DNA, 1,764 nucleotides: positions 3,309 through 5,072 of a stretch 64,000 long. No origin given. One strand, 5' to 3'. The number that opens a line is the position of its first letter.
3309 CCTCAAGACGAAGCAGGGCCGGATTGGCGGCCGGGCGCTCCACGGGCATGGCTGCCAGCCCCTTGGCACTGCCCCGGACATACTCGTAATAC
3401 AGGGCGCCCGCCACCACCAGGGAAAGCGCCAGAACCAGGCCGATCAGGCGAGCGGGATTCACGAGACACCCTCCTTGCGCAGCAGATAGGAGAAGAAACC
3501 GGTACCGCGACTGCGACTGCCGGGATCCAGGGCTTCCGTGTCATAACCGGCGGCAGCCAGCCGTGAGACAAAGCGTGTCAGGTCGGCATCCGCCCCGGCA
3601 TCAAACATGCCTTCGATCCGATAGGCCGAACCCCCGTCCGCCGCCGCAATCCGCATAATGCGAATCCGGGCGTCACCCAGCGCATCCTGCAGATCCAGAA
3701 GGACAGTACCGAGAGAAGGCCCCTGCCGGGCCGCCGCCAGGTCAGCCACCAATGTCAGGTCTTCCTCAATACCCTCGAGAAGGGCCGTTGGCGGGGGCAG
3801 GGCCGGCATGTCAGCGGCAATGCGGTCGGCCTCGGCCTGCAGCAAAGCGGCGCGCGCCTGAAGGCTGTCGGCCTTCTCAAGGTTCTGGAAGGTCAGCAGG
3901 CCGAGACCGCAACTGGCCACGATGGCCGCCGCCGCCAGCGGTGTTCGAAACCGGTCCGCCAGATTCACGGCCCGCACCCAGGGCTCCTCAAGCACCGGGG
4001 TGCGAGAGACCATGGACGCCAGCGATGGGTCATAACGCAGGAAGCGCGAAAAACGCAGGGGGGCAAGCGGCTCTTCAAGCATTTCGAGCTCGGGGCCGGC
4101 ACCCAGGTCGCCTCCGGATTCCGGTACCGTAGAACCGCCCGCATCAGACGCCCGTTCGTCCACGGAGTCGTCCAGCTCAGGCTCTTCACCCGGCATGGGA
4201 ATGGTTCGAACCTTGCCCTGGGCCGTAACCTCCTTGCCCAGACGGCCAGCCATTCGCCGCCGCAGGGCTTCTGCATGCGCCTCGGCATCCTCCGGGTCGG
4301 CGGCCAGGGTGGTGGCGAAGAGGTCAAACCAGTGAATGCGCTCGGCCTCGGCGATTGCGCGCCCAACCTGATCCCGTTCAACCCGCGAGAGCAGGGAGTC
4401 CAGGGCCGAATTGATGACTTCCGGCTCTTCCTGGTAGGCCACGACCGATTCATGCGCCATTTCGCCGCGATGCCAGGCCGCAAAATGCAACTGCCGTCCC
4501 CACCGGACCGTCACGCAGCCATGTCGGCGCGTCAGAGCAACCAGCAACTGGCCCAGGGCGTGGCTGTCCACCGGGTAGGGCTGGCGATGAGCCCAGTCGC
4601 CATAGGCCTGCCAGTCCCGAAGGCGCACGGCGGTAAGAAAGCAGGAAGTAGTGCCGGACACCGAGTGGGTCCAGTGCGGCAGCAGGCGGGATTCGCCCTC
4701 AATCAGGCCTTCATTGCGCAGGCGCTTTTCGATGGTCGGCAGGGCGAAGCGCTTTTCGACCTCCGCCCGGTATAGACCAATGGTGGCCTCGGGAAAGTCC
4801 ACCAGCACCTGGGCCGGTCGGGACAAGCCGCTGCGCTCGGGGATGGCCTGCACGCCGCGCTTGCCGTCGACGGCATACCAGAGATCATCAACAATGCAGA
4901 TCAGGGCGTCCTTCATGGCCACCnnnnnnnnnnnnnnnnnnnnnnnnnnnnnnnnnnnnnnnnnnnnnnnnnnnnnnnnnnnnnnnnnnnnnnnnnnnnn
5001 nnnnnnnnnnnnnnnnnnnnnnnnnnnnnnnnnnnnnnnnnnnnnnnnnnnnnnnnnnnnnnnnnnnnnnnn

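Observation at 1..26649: One-strand supercluster linking a Pil-Chp-like chemosensory operon, two diguanylate cyclases, a STAND-type regulator and an atypical type IV filament locus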

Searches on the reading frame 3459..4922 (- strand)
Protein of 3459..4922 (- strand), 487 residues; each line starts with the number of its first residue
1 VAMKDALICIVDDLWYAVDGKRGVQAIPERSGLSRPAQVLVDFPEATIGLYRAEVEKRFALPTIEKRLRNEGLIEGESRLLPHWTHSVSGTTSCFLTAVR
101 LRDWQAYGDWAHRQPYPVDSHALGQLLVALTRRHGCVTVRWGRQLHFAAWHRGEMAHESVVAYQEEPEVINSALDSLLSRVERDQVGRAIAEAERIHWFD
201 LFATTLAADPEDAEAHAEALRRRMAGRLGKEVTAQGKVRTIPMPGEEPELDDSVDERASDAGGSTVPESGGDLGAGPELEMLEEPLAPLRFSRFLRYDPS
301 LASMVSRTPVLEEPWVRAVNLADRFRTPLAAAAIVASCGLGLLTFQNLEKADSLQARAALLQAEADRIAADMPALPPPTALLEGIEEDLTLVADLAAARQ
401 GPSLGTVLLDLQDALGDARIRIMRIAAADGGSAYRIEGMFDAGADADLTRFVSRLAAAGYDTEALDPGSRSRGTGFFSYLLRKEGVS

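Call 8: search_protein_families(library=pfam, proteins=[window:3459-4922:-], max_evalue=0.01)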
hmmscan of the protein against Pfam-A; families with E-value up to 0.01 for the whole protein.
window:3459-4922:- (487 aa): 0 families

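Call 9: search_protein_families(library=ncbifam, proteins=[window:3459-4922:-], max_evalue=0.01)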
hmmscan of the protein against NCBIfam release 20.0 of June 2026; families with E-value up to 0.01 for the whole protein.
window:3459-4922:- (487 aa): 0 families

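Call 32: find_homologous_proteins(query=window:3459-4922:-, max_evalue=0.001)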
Query window:3459-4922:- (487 aa): 2 proteins with E <= 0.001 among 8000 candidates.
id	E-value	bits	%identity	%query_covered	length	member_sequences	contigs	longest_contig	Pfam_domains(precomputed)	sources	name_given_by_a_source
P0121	0.0e+0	1073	100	100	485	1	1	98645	-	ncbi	ncbi:MAG: hypothetical protein ACP5DC_00160 [Halothiobacillaceae bacterium]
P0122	4.3e-194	664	65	100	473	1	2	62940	-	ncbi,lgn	ncbi:MAG: hypothetical protein ACOC00_03105 [Halothiobacillaceae bacterium]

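Call 33: find_encoding_contigs(protein=P0122, flank=10000, max_places=3)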
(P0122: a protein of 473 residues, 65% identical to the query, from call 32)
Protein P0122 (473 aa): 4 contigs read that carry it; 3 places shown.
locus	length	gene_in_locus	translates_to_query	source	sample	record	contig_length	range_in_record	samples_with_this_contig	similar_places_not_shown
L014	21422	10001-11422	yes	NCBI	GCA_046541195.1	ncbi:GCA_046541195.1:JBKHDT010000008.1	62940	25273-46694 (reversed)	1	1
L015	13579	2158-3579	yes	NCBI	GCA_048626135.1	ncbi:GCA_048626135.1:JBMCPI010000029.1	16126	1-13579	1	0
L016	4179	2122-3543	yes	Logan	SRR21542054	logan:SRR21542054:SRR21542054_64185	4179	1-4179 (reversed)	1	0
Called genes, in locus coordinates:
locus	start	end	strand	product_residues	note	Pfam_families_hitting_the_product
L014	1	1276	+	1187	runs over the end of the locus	PF14827:dCache_3, PF00989:PAS, PF08447:PAS_3, PF08448:PAS_4, PF13426:PAS_9, PF00989:PAS, PF08448:PAS_4, PF13426:PAS_9, +12 more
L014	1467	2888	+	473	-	PF11563:Protoglobin, PF21118:DosC_2nd, PF00990:GGDEF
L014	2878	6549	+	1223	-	PF03704:BTAD, PF07719:TPR_2 (faint), PF13191:AAA_16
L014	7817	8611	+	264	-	-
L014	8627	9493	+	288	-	PF07963:N_methyl (weak)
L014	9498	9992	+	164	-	-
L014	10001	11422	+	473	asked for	-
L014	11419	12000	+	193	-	-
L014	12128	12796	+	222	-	-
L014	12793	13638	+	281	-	-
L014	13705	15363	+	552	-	PF00263:Secretin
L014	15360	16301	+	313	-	-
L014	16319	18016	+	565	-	PF25199:nSTAND_NTPase5 (weak), PF13191:AAA_16, PF13401:AAA_22, PF20720:nSTAND3 (faint), PF09848:SLFN-g3_helicase (weak), PF01471:PG_binding_1 (weak)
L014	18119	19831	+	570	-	PF05157:MshEN, PF00437:T2SSE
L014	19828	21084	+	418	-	PF00482:T2SSF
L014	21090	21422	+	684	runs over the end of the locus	-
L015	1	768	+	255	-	?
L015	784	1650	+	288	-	PF07963:N_methyl (weak)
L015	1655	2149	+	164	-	-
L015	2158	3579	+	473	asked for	-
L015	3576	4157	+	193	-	-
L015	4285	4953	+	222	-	-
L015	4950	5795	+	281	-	-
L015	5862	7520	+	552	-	PF00263:Secretin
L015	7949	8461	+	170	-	PF13428:TPR_14 (faint)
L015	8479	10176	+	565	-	PF25199:nSTAND_NTPase5 (weak), PF13191:AAA_16, PF13401:AAA_22, PF20720:nSTAND3 (faint), PF09848:SLFN-g3_helicase (weak), PF01471:PG_binding_1 (weak)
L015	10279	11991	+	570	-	PF05157:MshEN, PF00437:T2SSE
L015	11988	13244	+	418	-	PF00482:T2SSF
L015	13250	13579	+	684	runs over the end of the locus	-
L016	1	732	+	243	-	?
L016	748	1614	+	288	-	PF07963:N_methyl (weak)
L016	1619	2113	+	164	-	-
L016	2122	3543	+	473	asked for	-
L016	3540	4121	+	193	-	-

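Call 37: search_protein_families(library=pfam, proteins=[L014:15360-16301:+, L014:16319-18016:+, L014:18119-19831:+, L014:12793-13638:+], max_evalue=0.001)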
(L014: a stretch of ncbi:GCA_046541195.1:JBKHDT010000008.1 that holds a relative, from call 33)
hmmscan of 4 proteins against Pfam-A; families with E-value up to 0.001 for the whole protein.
L014:15360-16301:+ (313 aa): 1 family
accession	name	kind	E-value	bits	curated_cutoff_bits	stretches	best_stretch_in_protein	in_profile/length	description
PF13428.12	TPR_14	-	0.00069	20.5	23.5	1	265-302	4-41/44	Tetratricopeptide repeat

L014:16319-18016:+ (565 aa): 13 families
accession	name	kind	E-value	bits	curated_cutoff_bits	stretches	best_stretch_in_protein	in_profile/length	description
PF13401.12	AAA_22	-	6.1e-22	78.8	27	1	55-180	4-127/130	AAA domain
PF13191.12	AAA_16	-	6.7e-13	49.9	32.6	1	46-169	13-165/167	AAA ATPase domain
PF25199.1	nSTAND_NTPase5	-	1.7e-09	38.1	34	1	41-90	25-76/145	Novel STAND NTPase 5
PF01471.23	PG_binding_1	-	5.2e-08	33.4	23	1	478-512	3-37/57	Putative peptidoglycan binding domain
PF09848.15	SLFN-g3_helicase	-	1.1e-05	25.4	24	1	58-149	3-93/354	Schlafen group 3, DNA/RNA helicase domain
PF20720.3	nSTAND3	-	2.2e-05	24.6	27.2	1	50-94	11-54/155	Novel STAND NTPase 3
PF01637.24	ATPase_2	-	2.7e-05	24.5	33.2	1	58-250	22-225/225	ATPase domain predominantly from Archaea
PF05729.18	NACHT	-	0.00012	22.4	26.7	1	59-214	3-161/167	NACHT domain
PF20703.3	nSTAND1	-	0.00013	22.2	27.1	1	43-219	21-202/379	Novel STAND NTPase 1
PF02492.25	cobW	-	0.00021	21.4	20.7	1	59-95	3-38/180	CobW/HypB/UreG, nucleotide-binding domain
PF00437.27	T2SSE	-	0.00023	20.4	24.9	1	42-87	128-173/370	Type II/IV secretion system protein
PF13604.12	AAA_30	-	0.00039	20.7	27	0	50-169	11-120/191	AAA domain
PF02367.23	TsaE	-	0.00091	19.6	26.6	0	46-84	11-49/128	Threonylcarbamoyl adenosine biosynthesis protein TsaE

L014:18119-19831:+ (570 aa): 3 families
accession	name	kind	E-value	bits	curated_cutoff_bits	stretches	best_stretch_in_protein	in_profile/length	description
PF00437.27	T2SSE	-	1.8e-101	339.9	24.9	1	190-562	9-370/370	Type II/IV secretion system protein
PF05157.20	MshEN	-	5e-12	46.1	23.1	1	79-163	2-86/90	MshEN domain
PF13555.12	AAA_29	-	0.0003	20.9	27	1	320-343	20-43/61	P-loop containing region of AAA domain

L014:12793-13638:+ (281 aa): 1 family
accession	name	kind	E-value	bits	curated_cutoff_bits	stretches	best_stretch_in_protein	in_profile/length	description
PF07963.17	N_methyl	-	3.5e-05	23.6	21.2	1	11-35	2-26/27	Prokaryotic N-terminal methylation motif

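Call 49: search_protein_families(library=ncbifam, proteins=[L014:13705-15363:+, L014:15360-16301:+, L014:16319-18016:+, L014:18119-19831:+, L014:19828-21084:+, L014:10001-11422:+, L014:11419-12000:+, L014:12128-12796:+, L014:7817-8611:+, L014:9498-9992:+], max_evalue=0.001)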
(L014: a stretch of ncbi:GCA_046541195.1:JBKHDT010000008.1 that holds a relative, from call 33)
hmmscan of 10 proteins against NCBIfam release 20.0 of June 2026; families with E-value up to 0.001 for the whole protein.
L014:13705-15363:+ (552 aa): 9 families
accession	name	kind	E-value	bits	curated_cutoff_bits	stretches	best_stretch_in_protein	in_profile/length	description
TIGR02519.1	pilus_MshL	equivalog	7.5e-77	258.2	250.2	1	254-552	1-290/290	pilus (MSHA type) biogenesis protein MshL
TIGR02517.1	type_II_gspD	equivalog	1.3e-30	106.5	351.35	1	257-548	306-586/600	type II secretion system secretin GspD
TIGR02515.1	IV_pilus_PilQ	subfamily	1.4e-23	83.6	284.35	2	256-546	139-421/428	type IV pilus secretin PilQ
TIGR02520.1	pilus_B_mal_scr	equivalog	2.1e-22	79.4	287.65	2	139-339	132-324/513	PilN family type IVB pilus formation outer membrane protein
TIGR02516.1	type_III_yscC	equivalog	2.7e-15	55.9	238.45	1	261-548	208-457/463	type III secretion system outer membrane ring subunit SctC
NF042912.1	Amuc_1098_fam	equivalog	5.4e-10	38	750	1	214-339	386-508/805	Amuc_1098 family type IV pilus outer membrane protein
NF010083.0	PRK13568.1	equivalog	2.4e-09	36.4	554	2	88-161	24-94/419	DNA uptake porin HofQ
NF011873.0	PRK15346.1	equivalog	2.1e-07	30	524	1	374-540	328-482/499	EscC/YscC/HrcC family type III secretion system outer membrane ring protein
NF007851.2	PRK10560.1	exception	2.7e-07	29.8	598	1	91-162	23-91/412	DNA uptake porin HofQ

L014:15360-16301:+ (313 aa): 0 families

L014:16319-18016:+ (565 aa): 4 families
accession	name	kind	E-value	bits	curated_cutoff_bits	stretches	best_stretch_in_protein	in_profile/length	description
TIGR03015.1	pepcterm_ATPase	hypoth_equivalog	4.9e-58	196.7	324.5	1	20-279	7-267/269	XrtA/PEP-CTERM system-associated ATPase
TIGR03819.1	heli_sec_ATPase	hypoth_equivalog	2.1e-06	27.2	373.15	1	35-87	157-208/340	TadA family conjugal transfer-associated ATPase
TIGR03979.1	His_Ser_Rich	equivalog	4.1e-05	23.6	121.65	1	479-525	133-179/190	His-Xaa-Ser repeat protein HxsA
TIGR02869.1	spore_SleB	equivalog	0.0001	22.2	236.5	1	479-519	15-55/201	spore cortex-lytic enzyme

L014:18119-19831:+ (570 aa): 21 families
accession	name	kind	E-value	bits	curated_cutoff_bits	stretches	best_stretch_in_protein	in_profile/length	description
TIGR02533.1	type_II_gspE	equivalog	4.1e-116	388.5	630.25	1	100-563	5-485/486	type II secretion system ATPase GspE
TIGR02538.1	type_IV_pilB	equivalog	2.5e-110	369.7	675.65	1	26-563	2-561/564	type IV-A pilus assembly ATPase PilB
NF007755.0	PRK10436.1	equivalog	1.4e-104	350.3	617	1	176-566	72-461/465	type II secretion system protein GspE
NF053534.1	T4PilAsmATPsTfpB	equivalog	7.3e-96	321.8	850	1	191-564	203-582/584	type IV pilus assembly ATPase TfpB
NF041000.1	ATPase_ComGA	equivalog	3.9e-72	242.4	300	1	196-459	3-266/267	competence type IV pilus ATPase ComGA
TIGR01420.1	pilT_fam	subfamily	7e-47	160.3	319.1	1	193-461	2-271/343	PilT/PilU family type 4a pilus ATPase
TIGR02525.1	plasmid_TraJ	equivalog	8.2e-28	97.4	368.3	1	281-453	114-289/372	plasmid transfer ATPase TraJ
TIGR02524.1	dot_icm_DotB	equivalog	2.8e-19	69.5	463.3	1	322-436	134-257/358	Dot/Icm type IV secretion system ATPase DotB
NF053729.1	c-di-GMP_motif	domain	3.5e-15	55.5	38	1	26-77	2-53/53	cyclic di-GMP-binding domain-containing protein, MshE-related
NF058587.1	archaellum_moto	equivalog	3.8e-14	52.3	550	1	324-436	277-394/527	archaellum flagellar ATPase motor FlaI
NF008411.1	PRK11234.1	equivalog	5.8e-14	51.4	1170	1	24-176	482-633/723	cyclic di-3',5'-guanylate-activated glycosyltransferase NfrB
NF012033.0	PRK15489.1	equivalog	1.1e-12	47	537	1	16-144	483-610/703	glycosyl transferase family protein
TIGR03819.1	heli_sec_ATPase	hypoth_equivalog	2.9e-11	43.2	373.15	1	271-439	123-301/340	TadA family conjugal transfer-associated ATPase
NF053672.1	bindosome_BasE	exception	9.6e-10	37.8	1000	1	325-436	273-389/512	bindosome assembly system ATPase subunit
TIGR02782.1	TrbB_P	equivalog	2.8e-08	33.4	304.55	1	324-434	138-251/303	P-type conjugative transfer ATPase TrbB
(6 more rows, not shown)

L014:19828-21084:+ (418 aa): 6 families
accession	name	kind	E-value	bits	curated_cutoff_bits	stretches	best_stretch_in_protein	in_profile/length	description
TIGR02120.1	GspF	equivalog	1.1e-61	209.3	424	1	56-408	48-398/401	type II secretion system inner membrane protein GspF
NF007861.0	PRK10573.1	equivalog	4.4e-61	207.1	401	1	72-407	61-394/401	protein transport protein HofC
NF052607.1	T4PiliAsmPilCThrm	equivalog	4.8e-53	180.7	700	1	69-410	65-403/406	type IV pilus assembly protein PilC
NF052606.1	T4PiliAsmPilCMyx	equivalog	3.2e-46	158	700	1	72-408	82-415/419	type IV pilus assembly protein PilC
NF041012.2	T4P_ComGB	equivalog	8.1e-40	137.2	240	1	74-408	5-331/332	competence type IV pilus assembly protein ComGB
NF047826.1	T3SSXpsF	equivalog_domain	9.4e-37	126.7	650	1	65-408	61-401/405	type II secretion system protein XpsF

L014:10001-11422:+ (473 aa): 0 families

L014:11419-12000:+ (193 aa): 1 family
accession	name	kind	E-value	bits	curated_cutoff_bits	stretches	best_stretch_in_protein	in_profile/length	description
TIGR02500.1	type_III_yscD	equivalog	2.5e-05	23.4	86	1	118-179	349-410/413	type III secretion system inner membrane ring subunit SctD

L014:12128-12796:+ (222 aa): 0 families

L014:7817-8611:+ (264 aa): 4 families
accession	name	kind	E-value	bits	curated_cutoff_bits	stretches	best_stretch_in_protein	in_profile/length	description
TIGR01708.2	typeII_sec_gspH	equivalog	7.7e-07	29.3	80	1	11-56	3-49/169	type II secretion system minor pseudopilin GspH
TIGR02532.1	IV_pilin_GFxxxE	domain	0.00047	19.9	16.3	1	10-31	2-23/24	prepilin-type N-terminal cleavage/methylation domain-containing protein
TIGR01710.1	typeII_sec_gspG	equivalog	0.00052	20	88.85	0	11-37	2-27/134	type II secretion system major pseudopilin GspG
NF040999.1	pilin_ComGC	equivalog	0.00063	19.9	75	0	11-28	3-20/84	competence type IV pilus major pilin ComGC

L014:9498-9992:+ (164 aa): 0 families

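Call 51: search_protein_representatives(alignment_id=A3)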
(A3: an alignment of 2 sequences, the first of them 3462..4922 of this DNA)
Query: 2 sequences, 491 profile positions. Proteins with E-value up to 0.001 (for the whole library): 118; up to 1e-10: 74; up to 1e-30: 3. The best 118 are listed.
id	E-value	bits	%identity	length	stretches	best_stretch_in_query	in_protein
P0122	9.9e-296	997.7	-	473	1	3-491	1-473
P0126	3.3e-36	141.8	-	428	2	3-225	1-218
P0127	5.6e-36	141.0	-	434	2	22-210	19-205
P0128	4.4e-30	121.6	-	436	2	4-236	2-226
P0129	7.2e-28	114.3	-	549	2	11-222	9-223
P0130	3.5e-26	108.7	-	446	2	320-487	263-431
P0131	3.7e-26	108.6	-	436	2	14-249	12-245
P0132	1.0e-25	107.1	-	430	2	3-181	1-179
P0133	1.2e-25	107.0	-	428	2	3-170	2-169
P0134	6.4e-25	104.5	-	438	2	5-207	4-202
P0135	1.5e-24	103.3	-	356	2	307-487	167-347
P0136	1.6e-24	103.2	-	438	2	3-172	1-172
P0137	1.8e-24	103.0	-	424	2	12-210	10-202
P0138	2.2e-24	102.8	-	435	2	12-181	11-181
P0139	2.8e-24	102.4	-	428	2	12-154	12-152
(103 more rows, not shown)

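Call 53: search_protein_families(library=pfam, alignment_id=A4, max_evalue=0.01)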
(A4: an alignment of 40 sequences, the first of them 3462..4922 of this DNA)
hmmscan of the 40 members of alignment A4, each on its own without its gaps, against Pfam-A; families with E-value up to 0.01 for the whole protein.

A. member 1, window:3462-4922:- (487 aa): 0 families

B. families by the number of members that match (of 40 scanned): 4 families
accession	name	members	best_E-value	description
PF14316.11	DUF4381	1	0.00064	Domain of unknown function (DUF4381)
PF06305.16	LapA_dom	1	0.0012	Lipopolysaccharide assembly protein A domain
PF16938.10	Phage_holin_Dp1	1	0.0066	Putative phage holin Dp-1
PF16918.11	PknG_TPR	1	0.0088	Protein kinase G tetratricopeptide repeat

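Call 70: predict_structure(alignment_id=A4)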
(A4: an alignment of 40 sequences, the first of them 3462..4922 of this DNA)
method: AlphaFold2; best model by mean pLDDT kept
length: 487 residues; sequences in the alignment: 40
mean_pLDDT: 87.5   pTM: 0.66
mean pLDDT of the five models: 87.5, 86.4, 86.4, 85.5, 85.2
residues with pLDDT >= 90: 349; 70-90: 58; 50-70: 54; < 50: 26
segments of 3 or more residues with pLDDT < 50: 259-280
pLDDT, mean of each block of 10 residues (from residue 1): 83 92 91 96 95 98 98 96 97 98 97 96 98 97 97 95 95 97 88 96 92 96 97 94 70 52 44 45 59 89 95 95 91 96 97 96 92 67 66 62 82 91 90 92 92 94 88 87 73
secondary structure, 60 per line:
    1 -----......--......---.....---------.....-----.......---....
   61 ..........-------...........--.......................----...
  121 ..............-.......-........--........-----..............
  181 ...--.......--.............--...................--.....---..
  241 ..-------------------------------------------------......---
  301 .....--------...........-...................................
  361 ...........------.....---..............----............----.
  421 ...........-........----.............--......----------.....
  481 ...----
elements in order: E6-11 E14-19 E23-27 E37-41 E47-53 H57-70 E78-88 E91-100 H101-113 E118-122 H123-134 E136-142 E144-151 E154-161 H167-183 H186-192 E195-207 H210-228 E231-235 E239-242 E292-297 H301-305 H314-324 H326-371 H378-382 H386-399 H404-415 E420-428 E433-440 H445-457 E460-465 E476-483
